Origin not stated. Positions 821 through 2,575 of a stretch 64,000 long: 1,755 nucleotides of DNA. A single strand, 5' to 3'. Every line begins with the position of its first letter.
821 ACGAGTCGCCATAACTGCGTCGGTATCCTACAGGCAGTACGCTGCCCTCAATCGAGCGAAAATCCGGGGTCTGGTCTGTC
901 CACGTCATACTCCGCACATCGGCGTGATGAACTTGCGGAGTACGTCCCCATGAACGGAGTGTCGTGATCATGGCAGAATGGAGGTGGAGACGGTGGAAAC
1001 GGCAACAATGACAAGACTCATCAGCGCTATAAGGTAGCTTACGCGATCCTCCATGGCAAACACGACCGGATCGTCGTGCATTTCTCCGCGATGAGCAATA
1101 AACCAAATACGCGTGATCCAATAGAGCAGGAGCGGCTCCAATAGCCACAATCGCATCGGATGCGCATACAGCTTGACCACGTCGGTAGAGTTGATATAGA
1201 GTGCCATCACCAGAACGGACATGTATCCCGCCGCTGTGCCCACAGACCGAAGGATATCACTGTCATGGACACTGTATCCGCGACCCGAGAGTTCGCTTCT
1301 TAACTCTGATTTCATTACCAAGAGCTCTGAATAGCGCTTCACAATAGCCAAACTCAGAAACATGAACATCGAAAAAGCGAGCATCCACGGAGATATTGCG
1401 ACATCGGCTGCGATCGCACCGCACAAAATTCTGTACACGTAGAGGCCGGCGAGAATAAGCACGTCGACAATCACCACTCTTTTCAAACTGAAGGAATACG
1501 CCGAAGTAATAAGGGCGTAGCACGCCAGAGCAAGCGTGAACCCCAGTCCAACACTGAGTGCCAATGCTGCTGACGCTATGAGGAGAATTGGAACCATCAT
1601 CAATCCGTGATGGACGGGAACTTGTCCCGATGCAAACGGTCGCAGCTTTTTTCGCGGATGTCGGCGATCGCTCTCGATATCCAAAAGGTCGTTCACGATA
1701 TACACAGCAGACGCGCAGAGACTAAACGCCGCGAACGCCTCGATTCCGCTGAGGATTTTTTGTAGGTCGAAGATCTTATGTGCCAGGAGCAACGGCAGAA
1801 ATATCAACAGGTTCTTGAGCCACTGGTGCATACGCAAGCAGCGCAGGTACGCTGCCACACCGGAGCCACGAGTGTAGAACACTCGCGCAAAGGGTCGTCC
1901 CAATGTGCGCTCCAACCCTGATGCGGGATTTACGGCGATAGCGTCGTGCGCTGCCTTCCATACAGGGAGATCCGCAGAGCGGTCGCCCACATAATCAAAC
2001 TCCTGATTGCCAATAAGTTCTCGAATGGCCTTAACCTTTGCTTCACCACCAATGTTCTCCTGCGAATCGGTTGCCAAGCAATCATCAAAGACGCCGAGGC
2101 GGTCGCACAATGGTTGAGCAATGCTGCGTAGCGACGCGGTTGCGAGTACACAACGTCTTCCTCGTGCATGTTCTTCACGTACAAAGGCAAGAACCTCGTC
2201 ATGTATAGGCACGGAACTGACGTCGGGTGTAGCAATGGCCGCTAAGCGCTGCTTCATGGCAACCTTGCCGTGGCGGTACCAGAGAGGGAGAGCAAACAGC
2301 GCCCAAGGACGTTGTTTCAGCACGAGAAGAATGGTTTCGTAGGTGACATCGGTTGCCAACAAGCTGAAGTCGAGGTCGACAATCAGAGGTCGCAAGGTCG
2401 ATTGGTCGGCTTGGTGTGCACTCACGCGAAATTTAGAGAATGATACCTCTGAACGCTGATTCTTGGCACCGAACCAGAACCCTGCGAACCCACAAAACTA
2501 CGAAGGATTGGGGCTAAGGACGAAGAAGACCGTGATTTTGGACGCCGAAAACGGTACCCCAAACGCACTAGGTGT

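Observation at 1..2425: Candidate polyprenyl-phospho-arabinose (DPA-like) donor module: DprE1 homolog coupled to a HAD-phosphatase::UbiA fusion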

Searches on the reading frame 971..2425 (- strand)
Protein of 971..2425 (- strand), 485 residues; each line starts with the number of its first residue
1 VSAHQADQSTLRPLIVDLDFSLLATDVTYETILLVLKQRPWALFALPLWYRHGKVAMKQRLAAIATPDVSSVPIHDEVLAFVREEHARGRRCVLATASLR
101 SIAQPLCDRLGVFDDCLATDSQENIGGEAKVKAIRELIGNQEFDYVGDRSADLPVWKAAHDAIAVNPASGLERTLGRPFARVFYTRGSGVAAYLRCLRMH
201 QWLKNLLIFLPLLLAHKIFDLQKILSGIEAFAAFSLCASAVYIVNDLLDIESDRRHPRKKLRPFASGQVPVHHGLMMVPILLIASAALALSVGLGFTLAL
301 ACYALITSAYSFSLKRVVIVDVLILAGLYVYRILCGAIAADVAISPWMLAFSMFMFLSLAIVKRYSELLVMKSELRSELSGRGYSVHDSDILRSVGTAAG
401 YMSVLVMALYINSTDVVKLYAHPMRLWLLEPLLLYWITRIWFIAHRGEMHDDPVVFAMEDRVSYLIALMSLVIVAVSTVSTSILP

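Call 3: search_protein_families(library=pfam, proteins=[window:971-2425:-], max_evalue=0.01)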
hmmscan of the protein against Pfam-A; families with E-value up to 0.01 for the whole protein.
window:971-2425:- (485 aa): 3 families
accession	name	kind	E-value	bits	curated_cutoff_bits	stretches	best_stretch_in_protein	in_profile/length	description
PF01040.23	UbiA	-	9.6e-21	74.6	34.2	1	218-360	16-156/250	UbiA prenyltransferase family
PF12710.13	HAD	-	1.2e-13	52.4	27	1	59-155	75-187/189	haloacid dehalogenase-like hydrolase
PF00702.32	Hydrolase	-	2.7e-05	25.1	26.4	1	68-159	94-190/191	haloacid dehalogenase-like hydrolase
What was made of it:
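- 1862..2425 (-): HAD-IB-type phosphatase domain, residues about 1-188. Catalytic motifs: D17-x-D19 (VDLDFS), T96, K130, G147-D148-x-x-x-D152. PF12710 HAD, E 1.2e-13 (call 3).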

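Call 4: search_protein_families(library=ncbifam, proteins=[window:971-2425:-], max_evalue=0.01)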
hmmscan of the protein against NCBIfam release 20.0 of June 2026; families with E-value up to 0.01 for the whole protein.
window:971-2425:- (485 aa): 17 families
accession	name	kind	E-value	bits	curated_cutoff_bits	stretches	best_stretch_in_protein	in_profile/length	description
NF006088.0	PRK08238.1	equivalog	5.3e-183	609.1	351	1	4-478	4-480/482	UbiA family prenyltransferase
NF008978.0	PRK12324.1-4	equivalog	2.3e-45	154.9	207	1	190-477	32-318/322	decaprenyl-phosphate phosphoribosyltransferase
NF008977.0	PRK12324.1-2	equivalog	3.3e-45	154.8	234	1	192-476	4-286/297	decaprenyl-phosphate phosphoribosyltransferase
NF008976.0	PRK12324.1-1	equivalog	6e-35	121.1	474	1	190-476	18-301/306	decaprenyl-phosphate phosphoribosyltransferase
NF009523.0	PRK12884.1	equivalog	2.3e-12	46.7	269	1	191-357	5-169/279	prenyltransferase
TIGR01473.1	cyoE_ctaB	equivalog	9.6e-09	35.4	210.3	1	208-355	19-169/281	heme o synthase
TIGR01474.1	ubiA_proteo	equivalog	1.6e-08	34.4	275.45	1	192-352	3-169/282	4-hydroxybenzoate octaprenyltransferase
TIGR01475.1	ubiA_other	subfamily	1.8e-07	30.9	180.8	1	193-356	5-170/282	UbiA-like polyprenyltransferase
TIGR01490.1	HAD-SF-IB-hyp1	subfamily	9.8e-07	29.2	98.3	1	74-169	88-200/202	HAD-IB family hydrolase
NF009609.0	PRK13106.1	equivalog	2.9e-06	26.9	349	1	189-340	14-163/301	prenyltransferase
NF009514.0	PRK12873.1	equivalog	2.3e-05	23.9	246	1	238-351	60-177/297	4-hydroxybenzoate polyprenyltransferase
NF009525.0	PRK12887.1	equivalog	3.6e-05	23.2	226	1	217-318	46-148/310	homogentisate phytyltransferase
NF052360.1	HolPasePseu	equivalog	6.7e-05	22.6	280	1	74-171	89-203/218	histidinol-phosphatase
NF009521.0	PRK12882.1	equivalog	0.00017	20.9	296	1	190-363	5-173/280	geranylgeranylglycerol-phosphate geranylgeranyltransferase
NF009517.0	PRK12876.1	equivalog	0.00033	20.2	419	1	232-359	54-176/300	prenyltransferase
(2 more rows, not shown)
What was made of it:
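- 968..2425 (-): Complete gene for a 485-aa bifunctional enzyme: an N-terminal HAD phosphoribose-5-phosphatase (PRP) domain fused to a C-terminal UbiA-fold polyprenyl-phosphate 5-phosphoribosyltransferase (PPPRS). GTG start. NF006088/PRK08238 scores 609 bits over the full length against a cut-off of 351 (call 4).
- On PRP-PPPRS fusion (NCBIfam NF006088 / PRK08238; C. youngae ORF15 type): 609.1 bits against a cut-off of 351; residues 4-478 align to model positions 4-480 of 482 (call 4).
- On UbiA/MenA aromatic and quinone prenyltransferases: The ubiA_proteo model scores 34 bits (call 4).
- Fusion family: NF006088 at 609 bits over the full length (call 4). UbiA, MenA, heme-o and chlorophyll synthase models score 47 bits or less, against 155 bits for DPPRS models and 609 bits for NF006088 (call 4).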

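Call 6: find_encoding_contigs(protein=window:971-2425:-, flank=10000, max_places=10)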
Protein window:971-2425:- (485 aa): no gene with exactly this product is on record in the collection.

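Call 8: find_homologous_proteins(query=window:971-2425:-, max_evalue=1e-10)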
Query window:971-2425:- (485 aa): 6731 proteins with E <= 1e-10 among 8000 candidates; the best 120 are listed.
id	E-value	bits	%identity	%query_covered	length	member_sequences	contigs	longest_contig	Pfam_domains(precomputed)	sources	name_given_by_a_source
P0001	0.0e+0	1062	100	100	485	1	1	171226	PF01040.24,PF12710.14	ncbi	-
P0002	8.4e-195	666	62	97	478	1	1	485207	PF01040.24,PF12710.14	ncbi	-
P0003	1.9e-192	658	62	97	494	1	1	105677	PF01040.24,PF12710.14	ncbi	-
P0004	2.6e-180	618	59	97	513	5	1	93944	PF00702.33,PF01040.24,PF12710.14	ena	-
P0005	4.4e-176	605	56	100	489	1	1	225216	PF01040.24,PF12710.14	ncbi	-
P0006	1.5e-174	599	56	97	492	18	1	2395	PF00702.33,PF01040.24,PF12710.14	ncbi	ncbi:MAG: UbiA family prenyltransferase [Candidatus Kapaibacterium sp.]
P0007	1.2e-173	596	57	97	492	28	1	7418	PF00702.33,PF01040.24,PF12710.14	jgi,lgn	jgi:4-hydroxybenzoate polyprenyltransferase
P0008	4.3e-160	552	50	96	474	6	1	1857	PF01040.24,PF12710.14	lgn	-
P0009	9.6e-156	537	51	96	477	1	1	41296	PF01040.24,PF12710.14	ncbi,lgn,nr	ncbi:MAG: UbiA family prenyltransferase [Candidatus Kapabacteria bacterium]|nr:UbiA family prenyltra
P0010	1.3e-147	511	50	94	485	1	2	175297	PF01040.24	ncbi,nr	ncbi:UbiA family prenyltransferase [candidate division KSB1 bacterium]|nr:UbiA family prenyltransfer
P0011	3.9e-146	506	50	95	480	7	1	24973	PF01040.24,PF12710.14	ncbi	-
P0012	1.0e-145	504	51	93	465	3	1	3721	PF01040.24,PF12710.14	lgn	-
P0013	3.2e-145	503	49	98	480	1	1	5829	PF01040.24,PF12710.14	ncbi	-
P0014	4.6e-145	502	51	95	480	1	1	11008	PF01040.24,PF12710.14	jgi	-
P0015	2.2e-143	497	50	93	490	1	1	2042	PF01040.24,PF12710.14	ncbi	-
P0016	8.1e-142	492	50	94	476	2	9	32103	PF01040.24,PF12710.14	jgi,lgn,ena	jgi:4-hydroxybenzoate polyprenyltransferase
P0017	9.0e-142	491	50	93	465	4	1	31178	PF01040.24,PF12710.14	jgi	jgi:4-hydroxybenzoate polyprenyltransferase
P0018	2.6e-141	490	49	96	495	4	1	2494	PF01040.24,PF12710.14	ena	-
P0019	6.9e-141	488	49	94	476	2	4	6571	PF01040.24,PF12710.14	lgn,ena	-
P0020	1.0e-140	488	50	95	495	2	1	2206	PF01040.24,PF12710.14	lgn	-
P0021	1.1e-140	488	48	93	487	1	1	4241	PF01040.24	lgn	-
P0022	2.8e-140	486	49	94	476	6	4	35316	PF01040.24,PF12710.14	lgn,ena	-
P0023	5.7e-140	485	50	96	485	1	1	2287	PF01040.24,PF12710.14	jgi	jgi:4-hydroxybenzoate polyprenyltransferase/phosphoserine phosphatase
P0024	1.4e-138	481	49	96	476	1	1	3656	PF01040.24,PF12710.14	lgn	-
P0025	1.4e-138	481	48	97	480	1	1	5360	PF00702.33,PF01040.24,PF12710.14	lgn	-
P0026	1.7e-138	481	49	99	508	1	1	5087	PF00702.33,PF01040.24,PF12710.14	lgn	-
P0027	2.6e-138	480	50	96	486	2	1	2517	PF01040.24,PF12710.14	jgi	jgi:4-hydroxybenzoate polyprenyltransferase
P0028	5.0e-138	479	49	96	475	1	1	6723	PF00702.33,PF01040.24,PF12710.14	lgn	-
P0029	7.3e-138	479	51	97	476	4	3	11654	PF01040.24,PF12710.14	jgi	jgi:4-hydroxybenzoate polyprenyltransferase/phosphoserine phosphatase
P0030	7.5e-138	478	47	97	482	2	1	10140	PF01040.24,PF12710.14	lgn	-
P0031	7.8e-138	478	49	96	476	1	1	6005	PF01040.24,PF12710.14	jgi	-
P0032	9.1e-138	478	49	96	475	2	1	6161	PF00702.33,PF01040.24,PF12710.14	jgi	jgi:4-hydroxybenzoate polyprenyltransferase/phosphoserine phosphatase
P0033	9.7e-138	478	48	95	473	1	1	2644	PF01040.24,PF12710.14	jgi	-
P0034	9.9e-138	478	48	95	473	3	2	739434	PF01040.24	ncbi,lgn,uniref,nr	ncbi:4-hydroxybenzoate polyprenyltransferase [Tahibacter aquaticus]|uniref:4-hydroxybenzoate polypre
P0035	1.0e-137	478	51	95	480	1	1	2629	PF01040.24,PF12710.14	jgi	jgi:4-hydroxybenzoate polyprenyltransferase/phosphoserine phosphatase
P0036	1.0e-137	478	47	98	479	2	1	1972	PF01040.24,PF12710.14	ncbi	-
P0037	1.3e-137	478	48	94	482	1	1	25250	PF01040.24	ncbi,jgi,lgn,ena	jgi:4-hydroxybenzoate polyprenyltransferase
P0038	1.3e-137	478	49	95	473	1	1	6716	PF01040.24,PF12710.14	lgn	-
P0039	1.3e-137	478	49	95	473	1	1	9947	PF01040.24,PF12710.14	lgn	-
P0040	1.7e-137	477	49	96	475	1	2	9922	PF00702.33,PF01040.24,PF12710.14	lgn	-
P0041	2.1e-137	477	47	96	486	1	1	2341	PF01040.24,PF12710.14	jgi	jgi:4-hydroxybenzoate polyprenyltransferase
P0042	2.3e-137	477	49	96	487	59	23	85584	PF01040.24,PF12710.14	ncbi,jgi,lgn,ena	jgi:4-hydroxybenzoate polyprenyltransferase/phosphoserine phosphatase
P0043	2.6e-137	477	48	95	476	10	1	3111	PF00702.33,PF01040.24,PF12710.14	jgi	jgi:4-hydroxybenzoate polyprenyltransferase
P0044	2.8e-137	477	49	96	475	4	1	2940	PF00702.33,PF01040.24,PF12710.14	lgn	-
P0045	3.0e-137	477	48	96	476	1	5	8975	PF01040.24,PF12710.14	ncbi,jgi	jgi:4-hydroxybenzoate polyprenyltransferase/phosphoserine phosphatase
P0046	3.4e-137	476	47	96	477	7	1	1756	PF01040.24,PF12710.14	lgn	-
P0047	4.1e-137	476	49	95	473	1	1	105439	PF01040.24,PF12710.14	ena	-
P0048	4.4e-137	476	49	96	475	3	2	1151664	PF00702.33,PF01040.24,PF12710.14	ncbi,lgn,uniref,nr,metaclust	ncbi:MAG: membrane protein [Caldimonas sp.]|uniref:UbiA family prenyltransferase n=1 Tax=Caldimonas 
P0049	4.5e-137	476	49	95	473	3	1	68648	PF01040.24,PF12710.14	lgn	-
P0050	4.7e-137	476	49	96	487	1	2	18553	PF01040.24,PF12710.14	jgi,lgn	-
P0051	5.4e-137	476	49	94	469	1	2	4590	PF01040.24,PF12710.14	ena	-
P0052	5.6e-137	476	50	94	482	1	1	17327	PF01040.24,PF12710.14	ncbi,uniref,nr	ncbi:UbiA family prenyltransferase [Corallococcus aberystwythensis]|uniref:UbiA family prenyltransfe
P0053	6.0e-137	475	47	96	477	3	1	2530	PF01040.24,PF12710.14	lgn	-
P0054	6.9e-137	475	48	96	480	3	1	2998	PF01040.24,PF12710.14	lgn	-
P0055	6.9e-137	475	50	94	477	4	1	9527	PF00702.33,PF01040.24,PF12710.14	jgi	jgi:4-hydroxybenzoate polyprenyltransferase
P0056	1.1e-136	475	47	97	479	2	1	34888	PF01040.24,PF12710.14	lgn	-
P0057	1.4e-136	474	49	96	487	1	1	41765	PF01040.24,PF12710.14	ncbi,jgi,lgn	-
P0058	1.7e-136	474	49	95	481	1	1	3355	PF01040.24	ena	-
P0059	1.9e-136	474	48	94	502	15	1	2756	PF01040.24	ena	-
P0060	2.0e-136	474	49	96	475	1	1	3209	PF01040.24,PF12710.14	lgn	-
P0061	2.2e-136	474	45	96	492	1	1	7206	PF01040.24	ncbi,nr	ncbi:UbiA family prenyltransferase [bacterium]|nr:UbiA family prenyltransferase [bacterium]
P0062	2.6e-136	473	49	95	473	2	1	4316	PF01040.24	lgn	-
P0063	2.8e-136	473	49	94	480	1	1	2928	PF01040.24,PF12710.14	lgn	-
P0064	3.4e-136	473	48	96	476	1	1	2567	PF01040.24,PF12710.14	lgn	-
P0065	3.5e-136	473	48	96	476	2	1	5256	PF01040.24,PF12710.14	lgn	-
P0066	5.3e-136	472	46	96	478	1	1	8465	PF01040.24,PF12710.14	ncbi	-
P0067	6.5e-136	472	46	98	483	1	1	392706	PF01040.24,PF12710.14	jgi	jgi:4-hydroxybenzoate polyprenyltransferase/phosphoserine phosphatase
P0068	6.9e-136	472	50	96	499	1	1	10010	PF01040.24,PF12710.14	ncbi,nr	ncbi:MAG TPA: UbiA family prenyltransferase [Terriglobales bacterium]|nr:UbiA family prenyltransfera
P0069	9.0e-136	472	49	95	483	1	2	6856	PF01040.24,PF12710.14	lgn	-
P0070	9.7e-136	472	48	96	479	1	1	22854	PF01040.24,PF12710.14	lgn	-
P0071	1.2e-135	471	50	93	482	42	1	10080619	PF01040.24,PF12710.14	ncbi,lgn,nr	ncbi:UbiA family prenyltransferase [Corallococcus coralloides]|nr:UbiA family prenyltransferase [Cor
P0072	1.4e-135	471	49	98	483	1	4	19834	PF00702.33,PF01040.24,PF12710.14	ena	-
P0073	1.5e-135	471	48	95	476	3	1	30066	PF01040.24,PF12710.14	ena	-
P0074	1.9e-135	471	50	95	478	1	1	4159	PF01040.24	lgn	-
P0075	2.1e-135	470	49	94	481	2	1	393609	PF01040.24,PF12710.14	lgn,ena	-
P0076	2.2e-135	470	50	93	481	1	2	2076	PF01040.24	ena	-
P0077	2.2e-135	470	48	96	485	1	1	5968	PF01040.24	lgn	-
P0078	2.6e-135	470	48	95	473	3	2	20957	PF01040.24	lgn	-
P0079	3.1e-135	470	-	-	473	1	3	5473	PF01040.24,PF12710.14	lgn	-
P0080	3.4e-135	470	49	94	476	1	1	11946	PF01040.24,PF12710.14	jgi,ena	-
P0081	3.4e-135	470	47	98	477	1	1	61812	PF01040.24,PF12710.14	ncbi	ncbi:MAG: UbiA family prenyltransferase [Bacteroidota bacterium]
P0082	3.5e-135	470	48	96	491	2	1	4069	PF01040.24,PF12710.14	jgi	jgi:4-hydroxybenzoate polyprenyltransferase/phosphoserine phosphatase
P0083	4.1e-135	469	49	95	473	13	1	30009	PF01040.24,PF12710.14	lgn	-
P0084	4.2e-135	469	50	96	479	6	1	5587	PF01040.24,PF12710.14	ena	-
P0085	4.4e-135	469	49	93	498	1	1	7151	PF01040.24,PF12710.14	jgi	jgi:4-hydroxybenzoate polyprenyltransferase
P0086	4.6e-135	469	48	95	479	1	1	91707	PF01040.24,PF12710.14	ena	-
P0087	5.0e-135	469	48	95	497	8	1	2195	PF01040.24,PF12710.14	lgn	-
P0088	7.0e-135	469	49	94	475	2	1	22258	PF01040.24,PF12710.14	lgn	-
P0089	8.1e-135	468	47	96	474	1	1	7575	PF01040.24,PF12710.14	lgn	-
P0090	8.7e-135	468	47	95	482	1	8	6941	PF01040.24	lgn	-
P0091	8.8e-135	468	50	96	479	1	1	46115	PF01040.24,PF12710.14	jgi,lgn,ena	-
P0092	1.0e-134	468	48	96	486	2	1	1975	PF01040.24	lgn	-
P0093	1.1e-134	468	48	95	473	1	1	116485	PF01040.24,PF12710.14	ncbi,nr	ncbi:MAG: UbiA family prenyltransferase [Rhodanobacteraceae bacterium]|nr:UbiA family prenyltransfer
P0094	1.1e-134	468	48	96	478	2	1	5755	PF00702.33,PF01040.24,PF12710.14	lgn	-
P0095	1.2e-134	468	47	99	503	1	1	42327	PF00702.33,PF01040.24,PF12710.14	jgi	jgi:4-hydroxybenzoate polyprenyltransferase/phosphoserine phosphatase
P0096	1.5e-134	468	49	98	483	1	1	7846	PF01040.24,PF12710.14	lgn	-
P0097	1.6e-134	468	50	93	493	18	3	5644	PF01040.24,PF12710.14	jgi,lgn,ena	-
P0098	1.7e-134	467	48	95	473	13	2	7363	PF01040.24,PF12710.14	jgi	jgi:4-hydroxybenzoate polyprenyltransferase/phosphoserine phosphatase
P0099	1.7e-134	467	49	94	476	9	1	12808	PF00702.33,PF01040.24,PF12710.14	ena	-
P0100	1.8e-134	467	47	98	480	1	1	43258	PF01040.24,PF12710.14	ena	-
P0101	1.8e-134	467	48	95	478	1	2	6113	PF01040.24,PF12710.14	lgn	-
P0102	1.8e-134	467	48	98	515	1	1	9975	PF01040.24,PF12710.14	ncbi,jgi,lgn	jgi:4-hydroxybenzoate polyprenyltransferase/phosphoserine phosphatase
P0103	1.9e-134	467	49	98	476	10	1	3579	PF01040.24,PF12710.14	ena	-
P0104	1.9e-134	467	45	97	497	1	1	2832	PF00702.33,PF01040.24,PF12710.14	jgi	jgi:4-hydroxybenzoate polyprenyltransferase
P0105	2.0e-134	467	49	96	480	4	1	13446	PF00702.33,PF01040.24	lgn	-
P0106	2.2e-134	467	47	96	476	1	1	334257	PF01040.24,PF12710.14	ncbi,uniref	ncbi:UbiA family prenyltransferase [Arenimonas sp. MALMAid1274]|uniref:UbiA family prenyltransferase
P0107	2.3e-134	467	47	98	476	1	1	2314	PF01040.24,PF12710.14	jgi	jgi:4-hydroxybenzoate polyprenyltransferase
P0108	2.4e-134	467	47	96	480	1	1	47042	PF00702.33,PF01040.24,PF12710.14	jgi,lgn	jgi:4-hydroxybenzoate polyprenyltransferase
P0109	2.4e-134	467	47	97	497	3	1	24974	PF01040.24,PF12710.14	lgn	-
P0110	2.5e-134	467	48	95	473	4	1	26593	PF01040.24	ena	-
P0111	3.5e-134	466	47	95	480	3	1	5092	PF01040.24,PF12710.14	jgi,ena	-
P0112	4.1e-134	466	47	97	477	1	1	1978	PF00702.33,PF01040.24,PF12710.14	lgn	-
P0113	4.1e-134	466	47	97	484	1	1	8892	PF01040.24,PF12710.14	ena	-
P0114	4.1e-134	466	45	98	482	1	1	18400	PF01040.24,PF12710.14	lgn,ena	-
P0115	4.2e-134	466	47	97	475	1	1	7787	PF01040.24,PF12710.14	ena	-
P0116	4.5e-134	466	50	95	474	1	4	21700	PF01040.24,PF12710.14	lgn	-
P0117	4.7e-134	466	49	96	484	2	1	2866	PF01040.24,PF12710.14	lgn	-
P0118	5.2e-134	466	49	95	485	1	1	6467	PF01040.24,PF12710.14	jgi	jgi:4-hydroxybenzoate polyprenyltransferase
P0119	5.6e-134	466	49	96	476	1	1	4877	PF01040.24,PF12710.14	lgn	-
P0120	5.6e-134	466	47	96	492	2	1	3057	PF01040.24,PF12710.14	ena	-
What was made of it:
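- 968..2425 (-): It is 100% identical to database protein P0001 (call 8).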

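Call 9: find_encoding_contigs(protein=P0001, flank=10000, max_places=4)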
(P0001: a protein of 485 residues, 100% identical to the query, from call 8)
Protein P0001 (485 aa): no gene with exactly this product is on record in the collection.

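Call 10: list_cluster_members(proteins=[P0001, P0002, P0003, P0005])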
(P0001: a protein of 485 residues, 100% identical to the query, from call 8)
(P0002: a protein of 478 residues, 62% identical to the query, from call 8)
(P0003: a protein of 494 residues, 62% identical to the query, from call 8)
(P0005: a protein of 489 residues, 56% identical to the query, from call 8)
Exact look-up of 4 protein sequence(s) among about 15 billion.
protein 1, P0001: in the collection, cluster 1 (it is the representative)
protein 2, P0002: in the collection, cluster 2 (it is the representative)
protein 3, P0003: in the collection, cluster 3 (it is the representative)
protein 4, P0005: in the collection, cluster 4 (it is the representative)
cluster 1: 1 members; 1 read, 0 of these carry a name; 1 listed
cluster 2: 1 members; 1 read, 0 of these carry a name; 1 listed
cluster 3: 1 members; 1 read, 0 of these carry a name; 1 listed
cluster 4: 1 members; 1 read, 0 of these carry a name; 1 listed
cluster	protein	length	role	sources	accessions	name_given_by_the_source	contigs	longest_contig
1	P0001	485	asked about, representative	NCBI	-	-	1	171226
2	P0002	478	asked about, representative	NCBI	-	-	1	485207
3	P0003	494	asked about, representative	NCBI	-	-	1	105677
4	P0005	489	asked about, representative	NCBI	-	-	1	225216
